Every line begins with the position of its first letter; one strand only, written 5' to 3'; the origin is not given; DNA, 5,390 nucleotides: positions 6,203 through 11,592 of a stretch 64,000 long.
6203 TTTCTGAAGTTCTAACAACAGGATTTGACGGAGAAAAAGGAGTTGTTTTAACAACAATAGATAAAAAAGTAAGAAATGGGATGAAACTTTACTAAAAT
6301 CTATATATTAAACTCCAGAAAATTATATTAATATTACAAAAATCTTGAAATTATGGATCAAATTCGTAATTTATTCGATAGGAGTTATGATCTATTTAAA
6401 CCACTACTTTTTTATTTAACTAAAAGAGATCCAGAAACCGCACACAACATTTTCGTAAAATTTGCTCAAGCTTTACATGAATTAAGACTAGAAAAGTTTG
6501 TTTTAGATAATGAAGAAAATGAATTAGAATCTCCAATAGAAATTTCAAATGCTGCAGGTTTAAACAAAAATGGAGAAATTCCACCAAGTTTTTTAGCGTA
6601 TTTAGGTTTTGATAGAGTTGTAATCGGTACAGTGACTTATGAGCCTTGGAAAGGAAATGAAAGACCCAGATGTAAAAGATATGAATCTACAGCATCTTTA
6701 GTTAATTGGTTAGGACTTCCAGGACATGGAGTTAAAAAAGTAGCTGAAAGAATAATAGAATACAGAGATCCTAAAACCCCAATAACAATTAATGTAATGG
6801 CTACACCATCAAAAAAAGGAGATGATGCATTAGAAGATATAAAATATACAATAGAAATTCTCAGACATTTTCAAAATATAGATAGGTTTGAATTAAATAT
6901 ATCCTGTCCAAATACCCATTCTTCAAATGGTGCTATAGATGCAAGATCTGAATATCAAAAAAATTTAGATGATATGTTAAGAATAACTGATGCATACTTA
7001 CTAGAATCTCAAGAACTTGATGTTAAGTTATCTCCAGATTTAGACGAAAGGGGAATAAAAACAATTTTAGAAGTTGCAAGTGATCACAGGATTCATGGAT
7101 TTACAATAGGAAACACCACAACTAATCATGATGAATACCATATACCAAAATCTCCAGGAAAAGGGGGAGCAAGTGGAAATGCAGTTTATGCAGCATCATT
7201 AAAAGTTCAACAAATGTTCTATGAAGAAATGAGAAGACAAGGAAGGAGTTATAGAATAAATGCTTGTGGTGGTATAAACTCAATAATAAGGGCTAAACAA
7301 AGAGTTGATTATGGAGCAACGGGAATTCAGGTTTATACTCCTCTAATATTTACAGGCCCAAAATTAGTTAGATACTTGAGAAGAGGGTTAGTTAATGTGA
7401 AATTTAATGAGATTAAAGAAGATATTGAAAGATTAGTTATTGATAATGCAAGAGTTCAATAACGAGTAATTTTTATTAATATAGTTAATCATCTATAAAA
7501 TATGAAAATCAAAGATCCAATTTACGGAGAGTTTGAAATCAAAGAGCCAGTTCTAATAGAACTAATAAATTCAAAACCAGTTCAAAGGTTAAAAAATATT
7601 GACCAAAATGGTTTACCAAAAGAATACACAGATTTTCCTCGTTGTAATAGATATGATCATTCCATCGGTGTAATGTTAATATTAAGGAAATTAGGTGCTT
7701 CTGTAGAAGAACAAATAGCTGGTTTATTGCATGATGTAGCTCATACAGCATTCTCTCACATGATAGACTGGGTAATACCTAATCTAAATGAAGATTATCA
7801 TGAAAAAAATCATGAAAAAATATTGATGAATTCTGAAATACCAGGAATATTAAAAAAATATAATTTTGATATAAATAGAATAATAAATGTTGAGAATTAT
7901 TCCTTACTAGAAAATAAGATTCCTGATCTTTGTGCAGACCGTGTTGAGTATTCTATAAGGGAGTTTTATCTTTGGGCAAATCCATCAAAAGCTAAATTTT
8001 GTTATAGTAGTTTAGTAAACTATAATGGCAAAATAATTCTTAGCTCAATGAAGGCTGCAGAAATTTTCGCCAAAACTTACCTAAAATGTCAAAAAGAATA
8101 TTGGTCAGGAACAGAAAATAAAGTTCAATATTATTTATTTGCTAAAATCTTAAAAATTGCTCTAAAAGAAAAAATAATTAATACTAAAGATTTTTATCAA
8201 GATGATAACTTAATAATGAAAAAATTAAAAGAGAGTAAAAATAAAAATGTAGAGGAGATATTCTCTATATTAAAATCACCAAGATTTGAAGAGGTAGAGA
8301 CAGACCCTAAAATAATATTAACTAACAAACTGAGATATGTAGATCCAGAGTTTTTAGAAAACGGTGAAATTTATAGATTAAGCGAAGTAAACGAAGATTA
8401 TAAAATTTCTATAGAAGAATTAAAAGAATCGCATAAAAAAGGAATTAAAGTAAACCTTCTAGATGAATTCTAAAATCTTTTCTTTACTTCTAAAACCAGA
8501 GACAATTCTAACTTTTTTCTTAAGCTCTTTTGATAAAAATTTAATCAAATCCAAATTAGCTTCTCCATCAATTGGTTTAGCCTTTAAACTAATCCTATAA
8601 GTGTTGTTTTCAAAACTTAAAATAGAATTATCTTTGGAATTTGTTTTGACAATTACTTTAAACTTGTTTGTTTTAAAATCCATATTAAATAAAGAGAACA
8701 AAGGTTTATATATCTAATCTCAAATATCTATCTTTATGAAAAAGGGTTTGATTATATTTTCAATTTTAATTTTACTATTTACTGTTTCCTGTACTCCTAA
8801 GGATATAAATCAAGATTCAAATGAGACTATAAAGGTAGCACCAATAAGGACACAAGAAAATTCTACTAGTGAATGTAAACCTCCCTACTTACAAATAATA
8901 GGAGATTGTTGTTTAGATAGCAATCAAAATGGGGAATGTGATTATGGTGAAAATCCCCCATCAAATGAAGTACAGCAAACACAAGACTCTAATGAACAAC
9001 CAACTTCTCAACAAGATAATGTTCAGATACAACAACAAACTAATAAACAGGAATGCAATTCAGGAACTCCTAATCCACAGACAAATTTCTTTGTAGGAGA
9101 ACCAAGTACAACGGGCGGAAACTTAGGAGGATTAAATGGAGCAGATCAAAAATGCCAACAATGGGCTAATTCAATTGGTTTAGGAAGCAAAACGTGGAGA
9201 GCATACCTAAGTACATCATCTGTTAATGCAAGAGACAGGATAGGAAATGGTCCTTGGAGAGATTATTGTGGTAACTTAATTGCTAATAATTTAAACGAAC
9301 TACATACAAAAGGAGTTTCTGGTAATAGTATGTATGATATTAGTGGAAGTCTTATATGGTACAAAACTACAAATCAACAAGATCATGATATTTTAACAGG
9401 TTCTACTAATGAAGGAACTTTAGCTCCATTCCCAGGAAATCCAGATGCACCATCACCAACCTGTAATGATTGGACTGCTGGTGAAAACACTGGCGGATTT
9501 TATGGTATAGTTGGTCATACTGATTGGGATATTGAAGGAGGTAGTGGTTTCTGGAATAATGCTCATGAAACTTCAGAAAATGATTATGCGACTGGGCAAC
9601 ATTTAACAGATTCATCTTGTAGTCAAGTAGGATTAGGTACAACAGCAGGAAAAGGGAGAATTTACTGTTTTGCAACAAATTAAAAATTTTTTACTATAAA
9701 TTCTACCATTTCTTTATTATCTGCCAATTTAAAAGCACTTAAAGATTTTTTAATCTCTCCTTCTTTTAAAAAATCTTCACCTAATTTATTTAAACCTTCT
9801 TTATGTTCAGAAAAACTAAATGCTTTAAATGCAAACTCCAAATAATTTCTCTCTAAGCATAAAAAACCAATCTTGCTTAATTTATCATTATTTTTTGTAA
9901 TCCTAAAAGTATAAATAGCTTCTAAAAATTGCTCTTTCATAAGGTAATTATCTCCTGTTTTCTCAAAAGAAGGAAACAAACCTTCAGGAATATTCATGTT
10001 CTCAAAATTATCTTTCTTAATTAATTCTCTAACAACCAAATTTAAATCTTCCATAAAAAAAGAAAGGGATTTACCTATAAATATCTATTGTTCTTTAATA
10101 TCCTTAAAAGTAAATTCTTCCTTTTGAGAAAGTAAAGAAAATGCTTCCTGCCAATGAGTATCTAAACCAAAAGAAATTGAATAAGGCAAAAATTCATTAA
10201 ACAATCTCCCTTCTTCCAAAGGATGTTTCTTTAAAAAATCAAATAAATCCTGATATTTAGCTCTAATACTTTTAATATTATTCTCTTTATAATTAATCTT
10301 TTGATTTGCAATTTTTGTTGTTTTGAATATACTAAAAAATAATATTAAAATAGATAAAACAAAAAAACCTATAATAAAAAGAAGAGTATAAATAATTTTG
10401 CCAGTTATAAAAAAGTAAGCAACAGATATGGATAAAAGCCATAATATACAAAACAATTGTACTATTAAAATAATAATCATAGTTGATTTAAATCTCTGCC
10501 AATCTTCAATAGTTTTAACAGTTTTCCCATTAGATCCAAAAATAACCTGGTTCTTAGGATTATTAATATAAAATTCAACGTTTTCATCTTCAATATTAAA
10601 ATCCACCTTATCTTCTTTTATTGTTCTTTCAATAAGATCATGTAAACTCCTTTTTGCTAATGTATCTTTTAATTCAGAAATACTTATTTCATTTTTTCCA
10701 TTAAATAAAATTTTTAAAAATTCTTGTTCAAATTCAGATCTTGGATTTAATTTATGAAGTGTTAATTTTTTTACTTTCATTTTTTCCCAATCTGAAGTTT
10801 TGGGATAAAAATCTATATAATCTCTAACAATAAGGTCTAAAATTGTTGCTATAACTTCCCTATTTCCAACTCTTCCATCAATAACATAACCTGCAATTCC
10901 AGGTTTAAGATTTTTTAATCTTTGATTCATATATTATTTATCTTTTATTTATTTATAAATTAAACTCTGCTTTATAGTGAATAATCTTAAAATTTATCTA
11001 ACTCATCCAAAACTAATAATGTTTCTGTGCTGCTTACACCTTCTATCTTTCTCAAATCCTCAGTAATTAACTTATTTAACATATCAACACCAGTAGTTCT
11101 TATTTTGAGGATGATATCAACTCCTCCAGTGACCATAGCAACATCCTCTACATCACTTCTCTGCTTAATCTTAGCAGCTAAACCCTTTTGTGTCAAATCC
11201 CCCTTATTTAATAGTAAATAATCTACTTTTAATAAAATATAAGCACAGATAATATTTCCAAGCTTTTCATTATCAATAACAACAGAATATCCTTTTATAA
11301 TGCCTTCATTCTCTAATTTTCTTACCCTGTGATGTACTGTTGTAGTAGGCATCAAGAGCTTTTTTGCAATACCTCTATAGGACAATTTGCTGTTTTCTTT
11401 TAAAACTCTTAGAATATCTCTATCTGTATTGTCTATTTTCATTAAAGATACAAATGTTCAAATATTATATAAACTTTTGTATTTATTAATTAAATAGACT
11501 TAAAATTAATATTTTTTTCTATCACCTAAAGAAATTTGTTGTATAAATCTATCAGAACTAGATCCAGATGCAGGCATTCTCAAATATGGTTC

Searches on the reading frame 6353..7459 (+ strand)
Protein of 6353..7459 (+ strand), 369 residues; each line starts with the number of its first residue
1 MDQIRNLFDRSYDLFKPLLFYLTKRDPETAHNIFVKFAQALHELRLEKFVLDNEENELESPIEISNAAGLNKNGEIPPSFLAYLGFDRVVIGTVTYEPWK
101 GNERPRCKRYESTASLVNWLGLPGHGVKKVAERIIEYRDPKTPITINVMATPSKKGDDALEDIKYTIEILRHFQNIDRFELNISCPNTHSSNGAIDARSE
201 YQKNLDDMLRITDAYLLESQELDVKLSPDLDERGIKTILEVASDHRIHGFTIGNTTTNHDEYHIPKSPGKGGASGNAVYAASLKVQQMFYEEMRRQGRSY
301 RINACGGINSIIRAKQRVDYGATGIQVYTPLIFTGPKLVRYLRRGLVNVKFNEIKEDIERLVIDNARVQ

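Call 65: search_protein_families(library=pfam, proteins=[window:6353-7459:+], max_evalue=0.001)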
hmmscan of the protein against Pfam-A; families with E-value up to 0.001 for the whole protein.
window:6353-7459:+ (369 aa): 1 family
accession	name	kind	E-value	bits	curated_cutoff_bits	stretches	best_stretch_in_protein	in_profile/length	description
PF01180.27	DHO_dh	-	1.8e-39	136.2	27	1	64-347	15-288/291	Dihydroorotate dehydrogenase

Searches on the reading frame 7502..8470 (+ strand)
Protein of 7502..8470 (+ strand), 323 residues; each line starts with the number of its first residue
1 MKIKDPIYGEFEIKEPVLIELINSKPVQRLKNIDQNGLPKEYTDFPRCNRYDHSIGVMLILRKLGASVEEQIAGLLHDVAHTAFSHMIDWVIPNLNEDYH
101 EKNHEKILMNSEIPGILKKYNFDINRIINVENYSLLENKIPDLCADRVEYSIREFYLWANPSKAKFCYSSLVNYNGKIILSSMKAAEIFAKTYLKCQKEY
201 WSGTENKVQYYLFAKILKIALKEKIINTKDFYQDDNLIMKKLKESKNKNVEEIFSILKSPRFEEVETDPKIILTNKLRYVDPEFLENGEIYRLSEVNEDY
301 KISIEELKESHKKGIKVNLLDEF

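Call 65: search_protein_families(library=pfam, proteins=[window:7502-8470:+], max_evalue=0.001)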
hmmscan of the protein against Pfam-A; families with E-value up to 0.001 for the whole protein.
window:7502-8470:+ (323 aa): 1 family
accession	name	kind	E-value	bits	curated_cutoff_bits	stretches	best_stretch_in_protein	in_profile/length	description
PF01966.28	HD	-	2.9e-08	34.4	22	1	50-107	1-65/116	HD domain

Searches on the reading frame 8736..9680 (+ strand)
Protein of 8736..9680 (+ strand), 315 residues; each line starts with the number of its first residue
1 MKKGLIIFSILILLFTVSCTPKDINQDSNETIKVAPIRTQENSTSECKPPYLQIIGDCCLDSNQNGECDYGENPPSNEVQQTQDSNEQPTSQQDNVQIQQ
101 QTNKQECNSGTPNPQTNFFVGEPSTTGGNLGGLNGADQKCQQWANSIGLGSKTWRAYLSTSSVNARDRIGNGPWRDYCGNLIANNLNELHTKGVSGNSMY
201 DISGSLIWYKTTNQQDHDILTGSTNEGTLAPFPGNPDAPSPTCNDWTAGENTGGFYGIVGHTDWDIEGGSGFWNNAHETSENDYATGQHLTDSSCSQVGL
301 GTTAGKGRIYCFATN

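Call 65: search_protein_families(library=pfam, proteins=[window:8736-9680:+], max_evalue=0.001)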
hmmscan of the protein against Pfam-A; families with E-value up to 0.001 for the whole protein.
window:8736-9680:+ (315 aa): 1 family
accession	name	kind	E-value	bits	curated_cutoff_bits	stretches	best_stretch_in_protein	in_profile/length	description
PF07588.17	DUF1554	-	2.1e-05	24.8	27.5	1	125-166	3-44/136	Protein of unknown function (DUF1554)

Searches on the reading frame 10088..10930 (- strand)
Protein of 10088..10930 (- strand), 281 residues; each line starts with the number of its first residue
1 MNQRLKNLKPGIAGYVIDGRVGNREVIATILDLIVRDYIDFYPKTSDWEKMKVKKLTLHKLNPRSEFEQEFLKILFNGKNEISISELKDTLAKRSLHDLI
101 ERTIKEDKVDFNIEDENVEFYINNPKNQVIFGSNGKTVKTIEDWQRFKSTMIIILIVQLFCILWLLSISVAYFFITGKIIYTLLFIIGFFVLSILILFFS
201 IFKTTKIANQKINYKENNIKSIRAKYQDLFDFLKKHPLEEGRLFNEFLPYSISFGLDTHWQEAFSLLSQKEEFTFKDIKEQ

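Call 65: search_protein_families(library=pfam, proteins=[window:10088-10930:-], max_evalue=0.001)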
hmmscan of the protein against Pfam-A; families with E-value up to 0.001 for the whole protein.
window:10088-10930:- (281 aa): 1 family
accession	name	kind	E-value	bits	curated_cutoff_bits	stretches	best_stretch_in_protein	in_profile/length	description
PF20990.2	DUF2207_C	-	1.8e-22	80.7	33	1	7-264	11-247/247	Predicted membrane protein (DUF2207) C-terminal domain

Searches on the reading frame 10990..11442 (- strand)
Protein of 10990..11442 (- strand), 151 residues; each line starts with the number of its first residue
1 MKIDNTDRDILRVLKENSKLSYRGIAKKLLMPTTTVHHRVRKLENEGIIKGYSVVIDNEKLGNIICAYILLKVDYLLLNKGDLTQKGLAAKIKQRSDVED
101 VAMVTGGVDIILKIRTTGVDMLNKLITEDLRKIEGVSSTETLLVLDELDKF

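Call 65: search_protein_families(library=pfam, proteins=[window:10990-11442:-], max_evalue=0.001)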
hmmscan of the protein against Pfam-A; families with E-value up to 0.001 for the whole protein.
window:10990-11442:- (151 aa): 7 families
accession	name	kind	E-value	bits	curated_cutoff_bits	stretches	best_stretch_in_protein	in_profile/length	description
PF13412.12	HTH_24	-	5.3e-16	58.4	21.9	1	4-50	2-48/48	Winged helix-turn-helix DNA-binding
PF01037.27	AsnC_trans_reg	-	2.3e-12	47.1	25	1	85-146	11-72/73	Lrp/AsnC ligand binding domain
PF13404.12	HTH_AsnC-type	-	6.9e-11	42.2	27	1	3-44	1-42/42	AsnC-type helix-turn-helix domain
PF12802.13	MarR_2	-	8.3e-05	23.1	27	0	7-49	7-50/61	MarR family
PF01047.28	MarR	-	0.00015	22.1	24.6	0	9-50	7-48/59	MarR family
PF25212.1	HVO_A0114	-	0.00022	21.4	27.6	1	7-50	24-67/84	HVO_A0114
PF01022.26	HTH_5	-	0.00071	19.8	22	0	8-50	5-46/47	Bacterial regulatory protein, arsR family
